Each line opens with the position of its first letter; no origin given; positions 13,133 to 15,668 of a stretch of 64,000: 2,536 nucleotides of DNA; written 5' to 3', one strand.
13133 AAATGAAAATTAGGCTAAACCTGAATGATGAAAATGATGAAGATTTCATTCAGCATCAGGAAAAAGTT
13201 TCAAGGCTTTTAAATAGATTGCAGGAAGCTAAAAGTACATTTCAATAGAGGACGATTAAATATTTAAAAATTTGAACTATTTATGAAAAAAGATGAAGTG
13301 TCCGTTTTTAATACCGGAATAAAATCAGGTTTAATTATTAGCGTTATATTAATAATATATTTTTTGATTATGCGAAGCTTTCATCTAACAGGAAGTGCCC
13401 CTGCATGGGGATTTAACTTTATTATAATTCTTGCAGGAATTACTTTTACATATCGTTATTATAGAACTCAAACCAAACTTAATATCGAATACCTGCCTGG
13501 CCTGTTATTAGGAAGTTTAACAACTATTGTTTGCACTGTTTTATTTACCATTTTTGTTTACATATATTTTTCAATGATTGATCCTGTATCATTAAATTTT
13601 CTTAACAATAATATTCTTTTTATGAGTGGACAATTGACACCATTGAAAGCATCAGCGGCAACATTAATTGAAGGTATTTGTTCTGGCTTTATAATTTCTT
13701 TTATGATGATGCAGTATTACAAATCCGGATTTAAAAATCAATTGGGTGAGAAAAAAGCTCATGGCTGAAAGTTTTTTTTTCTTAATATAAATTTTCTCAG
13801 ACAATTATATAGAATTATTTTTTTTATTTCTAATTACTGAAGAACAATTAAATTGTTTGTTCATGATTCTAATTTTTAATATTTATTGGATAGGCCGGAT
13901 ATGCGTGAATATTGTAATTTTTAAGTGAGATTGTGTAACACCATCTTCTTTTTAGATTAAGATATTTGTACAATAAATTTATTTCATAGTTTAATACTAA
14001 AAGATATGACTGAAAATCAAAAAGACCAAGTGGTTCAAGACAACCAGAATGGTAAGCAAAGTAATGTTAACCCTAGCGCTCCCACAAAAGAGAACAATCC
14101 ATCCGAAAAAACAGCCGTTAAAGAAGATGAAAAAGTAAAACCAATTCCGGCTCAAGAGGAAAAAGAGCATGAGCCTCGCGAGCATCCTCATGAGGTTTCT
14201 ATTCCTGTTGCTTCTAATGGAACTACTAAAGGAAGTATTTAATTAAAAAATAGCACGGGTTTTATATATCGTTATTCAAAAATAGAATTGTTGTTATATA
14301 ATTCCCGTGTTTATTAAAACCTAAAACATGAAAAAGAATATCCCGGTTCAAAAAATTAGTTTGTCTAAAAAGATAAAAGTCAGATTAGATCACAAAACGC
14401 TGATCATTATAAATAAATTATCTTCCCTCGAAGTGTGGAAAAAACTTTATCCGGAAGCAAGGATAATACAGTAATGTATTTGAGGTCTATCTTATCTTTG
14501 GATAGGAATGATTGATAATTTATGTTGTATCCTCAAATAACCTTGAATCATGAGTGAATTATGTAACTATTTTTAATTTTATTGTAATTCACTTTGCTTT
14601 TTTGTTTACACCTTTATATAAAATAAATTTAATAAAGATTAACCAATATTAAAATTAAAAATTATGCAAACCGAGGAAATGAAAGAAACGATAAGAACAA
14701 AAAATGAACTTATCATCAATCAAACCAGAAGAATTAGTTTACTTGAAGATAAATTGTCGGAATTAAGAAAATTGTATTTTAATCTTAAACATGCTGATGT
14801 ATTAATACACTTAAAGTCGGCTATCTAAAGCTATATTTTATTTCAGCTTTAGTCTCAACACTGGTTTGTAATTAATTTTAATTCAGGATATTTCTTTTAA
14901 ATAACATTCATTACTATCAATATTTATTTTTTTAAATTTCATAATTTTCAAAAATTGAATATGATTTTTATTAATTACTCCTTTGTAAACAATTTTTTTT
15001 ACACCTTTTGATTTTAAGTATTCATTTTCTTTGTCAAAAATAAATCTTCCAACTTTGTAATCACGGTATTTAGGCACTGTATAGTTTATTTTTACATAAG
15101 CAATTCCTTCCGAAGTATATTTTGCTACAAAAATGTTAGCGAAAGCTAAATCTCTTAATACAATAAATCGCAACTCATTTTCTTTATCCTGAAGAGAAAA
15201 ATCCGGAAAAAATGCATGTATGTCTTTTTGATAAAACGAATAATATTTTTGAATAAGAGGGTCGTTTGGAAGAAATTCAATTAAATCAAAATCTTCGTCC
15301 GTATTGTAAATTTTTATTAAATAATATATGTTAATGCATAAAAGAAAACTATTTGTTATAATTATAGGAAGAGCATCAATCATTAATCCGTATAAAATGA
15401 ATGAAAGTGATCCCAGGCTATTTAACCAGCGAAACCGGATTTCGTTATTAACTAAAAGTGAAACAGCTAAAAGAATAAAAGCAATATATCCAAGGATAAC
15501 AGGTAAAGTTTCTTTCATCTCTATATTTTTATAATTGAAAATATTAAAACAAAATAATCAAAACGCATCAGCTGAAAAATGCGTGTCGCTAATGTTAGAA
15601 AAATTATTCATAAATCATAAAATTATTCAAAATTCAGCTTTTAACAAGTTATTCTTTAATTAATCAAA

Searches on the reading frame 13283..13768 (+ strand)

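Call 51: search_protein_families(library=pfam, proteins=[window:13283-13768:+])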
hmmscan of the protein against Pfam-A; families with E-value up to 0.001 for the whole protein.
window:13283-13768:+ (161 aa): 1 family
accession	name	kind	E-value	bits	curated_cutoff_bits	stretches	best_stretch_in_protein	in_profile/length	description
PF13858.11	DUF4199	-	9.3e-11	42.9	32.3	1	14-114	1-107/165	Protein of unknown function (DUF4199)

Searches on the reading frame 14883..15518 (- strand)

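Call 51: search_protein_families(library=pfam, proteins=[window:14883-15518:-])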
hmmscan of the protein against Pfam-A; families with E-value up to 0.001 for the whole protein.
window:14883-15518:- (211 aa): 1 family
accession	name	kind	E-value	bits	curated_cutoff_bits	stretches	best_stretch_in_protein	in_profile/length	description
PF10688.14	Imp-YgjV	-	0.00034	20.9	23.5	1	8-72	93-157/159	Bacterial inner membrane protein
